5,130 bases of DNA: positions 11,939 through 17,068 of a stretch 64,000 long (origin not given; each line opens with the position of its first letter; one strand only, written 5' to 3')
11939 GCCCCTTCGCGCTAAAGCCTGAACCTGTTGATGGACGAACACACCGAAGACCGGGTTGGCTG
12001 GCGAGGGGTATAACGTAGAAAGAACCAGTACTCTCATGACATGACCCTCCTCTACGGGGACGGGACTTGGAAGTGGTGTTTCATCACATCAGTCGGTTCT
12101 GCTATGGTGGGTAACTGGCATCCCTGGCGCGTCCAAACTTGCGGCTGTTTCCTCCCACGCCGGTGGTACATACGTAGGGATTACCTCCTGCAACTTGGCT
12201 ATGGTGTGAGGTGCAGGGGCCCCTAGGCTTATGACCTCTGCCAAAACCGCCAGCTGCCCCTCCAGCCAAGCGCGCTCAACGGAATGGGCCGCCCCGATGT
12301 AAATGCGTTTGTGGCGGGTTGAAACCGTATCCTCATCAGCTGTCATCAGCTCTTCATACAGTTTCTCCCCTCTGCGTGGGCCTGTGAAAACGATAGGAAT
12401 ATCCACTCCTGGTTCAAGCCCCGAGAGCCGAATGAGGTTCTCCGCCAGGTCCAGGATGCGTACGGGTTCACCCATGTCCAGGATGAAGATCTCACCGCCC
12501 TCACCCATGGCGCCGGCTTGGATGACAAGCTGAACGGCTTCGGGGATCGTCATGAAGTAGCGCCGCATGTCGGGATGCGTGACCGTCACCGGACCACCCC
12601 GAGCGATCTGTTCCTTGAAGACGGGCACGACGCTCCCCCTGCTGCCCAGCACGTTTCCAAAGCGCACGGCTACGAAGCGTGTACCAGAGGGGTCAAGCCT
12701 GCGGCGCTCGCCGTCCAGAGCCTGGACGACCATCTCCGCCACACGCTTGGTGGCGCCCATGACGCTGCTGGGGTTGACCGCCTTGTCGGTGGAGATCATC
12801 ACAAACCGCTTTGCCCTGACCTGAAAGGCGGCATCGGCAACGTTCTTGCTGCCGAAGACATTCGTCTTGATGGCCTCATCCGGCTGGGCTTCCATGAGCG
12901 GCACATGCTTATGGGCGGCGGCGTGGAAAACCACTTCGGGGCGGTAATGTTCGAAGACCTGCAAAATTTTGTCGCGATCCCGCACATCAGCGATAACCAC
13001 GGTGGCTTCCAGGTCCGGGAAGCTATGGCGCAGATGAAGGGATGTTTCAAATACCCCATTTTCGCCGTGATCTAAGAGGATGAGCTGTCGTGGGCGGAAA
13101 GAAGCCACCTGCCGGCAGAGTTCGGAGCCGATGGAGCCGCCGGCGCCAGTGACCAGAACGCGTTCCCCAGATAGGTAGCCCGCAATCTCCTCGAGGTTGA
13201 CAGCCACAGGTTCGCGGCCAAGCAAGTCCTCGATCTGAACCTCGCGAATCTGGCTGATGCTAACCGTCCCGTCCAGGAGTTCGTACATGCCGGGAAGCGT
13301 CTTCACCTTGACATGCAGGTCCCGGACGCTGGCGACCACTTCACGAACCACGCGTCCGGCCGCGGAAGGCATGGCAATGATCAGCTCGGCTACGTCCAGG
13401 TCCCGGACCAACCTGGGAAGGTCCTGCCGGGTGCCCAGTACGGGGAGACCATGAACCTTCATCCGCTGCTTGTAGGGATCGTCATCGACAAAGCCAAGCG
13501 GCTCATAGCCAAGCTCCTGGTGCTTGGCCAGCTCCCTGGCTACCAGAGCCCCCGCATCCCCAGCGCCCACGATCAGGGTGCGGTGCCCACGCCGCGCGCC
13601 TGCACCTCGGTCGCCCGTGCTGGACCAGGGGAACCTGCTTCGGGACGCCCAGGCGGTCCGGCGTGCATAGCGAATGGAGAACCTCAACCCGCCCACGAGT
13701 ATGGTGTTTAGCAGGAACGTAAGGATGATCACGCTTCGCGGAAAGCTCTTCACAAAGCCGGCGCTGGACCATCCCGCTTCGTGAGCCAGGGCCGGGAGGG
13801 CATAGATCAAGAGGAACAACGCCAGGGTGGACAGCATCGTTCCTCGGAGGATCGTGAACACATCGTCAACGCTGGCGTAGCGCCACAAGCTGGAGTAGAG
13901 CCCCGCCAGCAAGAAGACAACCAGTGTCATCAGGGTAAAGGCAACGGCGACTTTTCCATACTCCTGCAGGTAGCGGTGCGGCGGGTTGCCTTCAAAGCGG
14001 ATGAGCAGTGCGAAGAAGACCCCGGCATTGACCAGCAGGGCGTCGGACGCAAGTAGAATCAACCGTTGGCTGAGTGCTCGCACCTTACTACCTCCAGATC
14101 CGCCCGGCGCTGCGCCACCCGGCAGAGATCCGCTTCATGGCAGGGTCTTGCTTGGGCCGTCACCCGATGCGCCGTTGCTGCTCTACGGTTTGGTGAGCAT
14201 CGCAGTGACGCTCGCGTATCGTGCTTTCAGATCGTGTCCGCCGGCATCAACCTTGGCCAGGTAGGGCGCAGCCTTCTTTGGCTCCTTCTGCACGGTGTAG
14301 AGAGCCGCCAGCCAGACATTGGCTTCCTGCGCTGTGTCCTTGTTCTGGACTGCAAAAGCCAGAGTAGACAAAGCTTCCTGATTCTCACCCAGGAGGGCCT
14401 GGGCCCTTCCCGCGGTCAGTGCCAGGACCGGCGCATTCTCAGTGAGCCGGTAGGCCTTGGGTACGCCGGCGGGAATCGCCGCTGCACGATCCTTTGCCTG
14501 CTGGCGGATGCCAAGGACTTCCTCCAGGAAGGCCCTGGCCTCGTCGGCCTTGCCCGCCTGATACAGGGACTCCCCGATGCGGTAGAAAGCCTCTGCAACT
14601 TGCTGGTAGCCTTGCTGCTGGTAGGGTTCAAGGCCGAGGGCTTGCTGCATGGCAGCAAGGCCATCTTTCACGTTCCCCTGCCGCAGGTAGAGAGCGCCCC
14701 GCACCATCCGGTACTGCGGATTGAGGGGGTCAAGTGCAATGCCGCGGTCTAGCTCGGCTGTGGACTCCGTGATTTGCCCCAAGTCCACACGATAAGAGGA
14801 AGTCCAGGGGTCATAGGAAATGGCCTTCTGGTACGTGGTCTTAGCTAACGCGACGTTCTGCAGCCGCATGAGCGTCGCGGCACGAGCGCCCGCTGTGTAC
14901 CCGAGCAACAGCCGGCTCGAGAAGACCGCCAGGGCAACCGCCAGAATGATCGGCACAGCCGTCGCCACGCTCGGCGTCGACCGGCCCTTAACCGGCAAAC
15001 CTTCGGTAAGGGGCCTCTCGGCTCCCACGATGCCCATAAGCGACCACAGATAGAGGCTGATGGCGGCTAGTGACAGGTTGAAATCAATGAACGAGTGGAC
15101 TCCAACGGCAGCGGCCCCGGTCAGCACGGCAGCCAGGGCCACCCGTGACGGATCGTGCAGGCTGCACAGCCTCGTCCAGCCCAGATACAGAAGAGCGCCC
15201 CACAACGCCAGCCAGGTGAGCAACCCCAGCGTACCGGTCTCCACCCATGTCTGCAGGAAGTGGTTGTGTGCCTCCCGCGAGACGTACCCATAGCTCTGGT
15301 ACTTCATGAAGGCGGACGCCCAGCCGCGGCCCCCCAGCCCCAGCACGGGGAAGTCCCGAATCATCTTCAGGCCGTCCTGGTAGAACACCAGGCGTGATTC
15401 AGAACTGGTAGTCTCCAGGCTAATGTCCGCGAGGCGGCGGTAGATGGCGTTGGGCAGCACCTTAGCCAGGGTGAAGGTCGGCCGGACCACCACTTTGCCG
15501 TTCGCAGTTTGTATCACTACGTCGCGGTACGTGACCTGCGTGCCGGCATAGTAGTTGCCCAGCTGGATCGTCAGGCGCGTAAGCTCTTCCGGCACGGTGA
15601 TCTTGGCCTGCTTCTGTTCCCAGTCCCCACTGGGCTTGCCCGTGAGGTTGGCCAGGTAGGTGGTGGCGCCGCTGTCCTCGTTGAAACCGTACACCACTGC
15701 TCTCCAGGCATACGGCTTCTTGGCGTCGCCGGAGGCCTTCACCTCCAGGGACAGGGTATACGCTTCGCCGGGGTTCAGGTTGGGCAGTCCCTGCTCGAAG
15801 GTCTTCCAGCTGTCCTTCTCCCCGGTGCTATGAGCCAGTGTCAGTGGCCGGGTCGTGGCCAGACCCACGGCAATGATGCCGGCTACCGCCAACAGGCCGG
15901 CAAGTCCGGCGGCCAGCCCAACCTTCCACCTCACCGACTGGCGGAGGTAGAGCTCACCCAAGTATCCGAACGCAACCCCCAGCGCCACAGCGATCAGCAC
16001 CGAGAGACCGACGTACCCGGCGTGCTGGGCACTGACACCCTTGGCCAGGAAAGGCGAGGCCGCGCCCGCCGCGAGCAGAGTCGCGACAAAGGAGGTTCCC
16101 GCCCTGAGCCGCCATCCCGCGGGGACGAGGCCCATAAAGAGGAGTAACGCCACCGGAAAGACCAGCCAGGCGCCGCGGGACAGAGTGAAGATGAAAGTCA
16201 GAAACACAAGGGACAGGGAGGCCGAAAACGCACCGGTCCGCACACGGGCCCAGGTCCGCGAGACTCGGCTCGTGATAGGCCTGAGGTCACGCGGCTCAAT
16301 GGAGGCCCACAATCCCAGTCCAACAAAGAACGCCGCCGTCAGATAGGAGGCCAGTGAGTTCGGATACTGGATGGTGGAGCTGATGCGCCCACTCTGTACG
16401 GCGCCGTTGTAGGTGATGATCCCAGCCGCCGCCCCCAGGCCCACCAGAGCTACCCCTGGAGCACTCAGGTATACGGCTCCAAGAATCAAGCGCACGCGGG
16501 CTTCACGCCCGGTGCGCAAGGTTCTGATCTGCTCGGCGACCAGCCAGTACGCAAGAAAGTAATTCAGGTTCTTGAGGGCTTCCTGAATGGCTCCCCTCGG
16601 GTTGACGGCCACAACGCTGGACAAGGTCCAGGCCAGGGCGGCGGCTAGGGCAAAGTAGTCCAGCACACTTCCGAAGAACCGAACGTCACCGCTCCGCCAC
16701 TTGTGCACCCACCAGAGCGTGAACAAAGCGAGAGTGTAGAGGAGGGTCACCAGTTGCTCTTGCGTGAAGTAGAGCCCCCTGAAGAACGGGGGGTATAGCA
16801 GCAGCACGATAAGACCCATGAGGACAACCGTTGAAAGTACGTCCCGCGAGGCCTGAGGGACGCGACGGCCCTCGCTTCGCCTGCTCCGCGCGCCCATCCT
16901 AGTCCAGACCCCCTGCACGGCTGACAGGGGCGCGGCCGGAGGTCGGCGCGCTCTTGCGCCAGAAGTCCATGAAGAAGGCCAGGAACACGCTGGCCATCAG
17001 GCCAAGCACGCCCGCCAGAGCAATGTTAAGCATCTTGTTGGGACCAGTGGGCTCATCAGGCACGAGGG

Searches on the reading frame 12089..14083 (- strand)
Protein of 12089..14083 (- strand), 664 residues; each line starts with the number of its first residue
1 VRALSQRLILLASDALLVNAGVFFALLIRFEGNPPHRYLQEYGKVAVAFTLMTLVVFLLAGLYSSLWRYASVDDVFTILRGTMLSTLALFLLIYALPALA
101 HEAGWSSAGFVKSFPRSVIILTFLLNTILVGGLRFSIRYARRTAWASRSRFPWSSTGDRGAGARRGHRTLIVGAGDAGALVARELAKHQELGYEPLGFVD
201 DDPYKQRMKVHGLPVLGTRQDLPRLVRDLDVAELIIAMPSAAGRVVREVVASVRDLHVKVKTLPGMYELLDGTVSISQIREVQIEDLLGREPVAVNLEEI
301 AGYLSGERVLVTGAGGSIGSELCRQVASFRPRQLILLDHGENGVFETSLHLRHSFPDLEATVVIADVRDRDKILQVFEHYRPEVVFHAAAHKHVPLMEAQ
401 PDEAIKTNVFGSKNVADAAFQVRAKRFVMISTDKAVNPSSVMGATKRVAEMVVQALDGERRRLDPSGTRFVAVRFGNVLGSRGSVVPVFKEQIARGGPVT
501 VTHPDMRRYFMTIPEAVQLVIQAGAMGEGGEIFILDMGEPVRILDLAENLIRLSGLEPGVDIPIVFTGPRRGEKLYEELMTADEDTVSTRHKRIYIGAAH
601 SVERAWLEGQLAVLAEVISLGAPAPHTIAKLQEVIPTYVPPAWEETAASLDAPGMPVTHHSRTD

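Call 61: search_protein_families(library=pfam, proteins=[window:12089-14083:-], max_evalue=0.00001)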
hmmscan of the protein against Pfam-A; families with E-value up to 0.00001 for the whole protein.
window:12089-14083:- (664 aa): 7 families
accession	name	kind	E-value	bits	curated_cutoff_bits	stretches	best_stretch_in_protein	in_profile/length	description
PF02719.21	Polysacc_synt_2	-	1.2e-120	402.6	20.2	1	309-596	1-290/293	Polysaccharide biosynthesis protein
PF01370.27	Epimerase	-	1.4e-23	84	20.9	1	309-532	1-236/240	NAD dependent epimerase/dehydratase family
PF13727.12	CoA_binding_3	-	3.2e-17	63.5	25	1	60-264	3-175/175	CoA-binding domain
PF04321.23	RmlD_sub_bind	-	8.4e-16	58.3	27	1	308-500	2-174/287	RmlD substrate binding domain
PF16363.11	GDP_Man_Dehyd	-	1.2e-14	55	27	1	310-433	1-130/332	GDP-mannose 4,6 dehydratase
PF01073.25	3Beta_HSD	-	2.3e-10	40.4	22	1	310-440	1-124/280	3-beta hydroxysteroid dehydrogenase/isomerase family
PF13460.12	NAD_binding_10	-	6.7e-07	29.8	27.2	1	354-478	34-146/184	NAD(P)H-binding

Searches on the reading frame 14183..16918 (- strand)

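Call 61: search_protein_families(library=pfam, proteins=[window:14183-16918:-], max_evalue=0.00001)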
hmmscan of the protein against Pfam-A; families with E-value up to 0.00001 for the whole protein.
window:14183-16918:- (911 aa): 5 families
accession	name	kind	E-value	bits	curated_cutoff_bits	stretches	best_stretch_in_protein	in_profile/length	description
PF04932.20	Wzy_C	-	2.3e-12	47.4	31.7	1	497-570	71-149/149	O-Antigen ligase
PF07719.23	TPR_2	-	3.6e-11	42.7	27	0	775-802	1-28/34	Tetratricopeptide repeat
PF13181.12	TPR_8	-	3.3e-09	36.6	25.7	0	775-806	1-32/34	Tetratricopeptide repeat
PF13432.12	TPR_16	-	1e-08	35.9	32.7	0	710-766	7-63/65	Tetratricopeptide repeat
PF14559.12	TPR_19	-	1.4e-06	29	25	0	745-811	2-60/68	Tetratricopeptide repeat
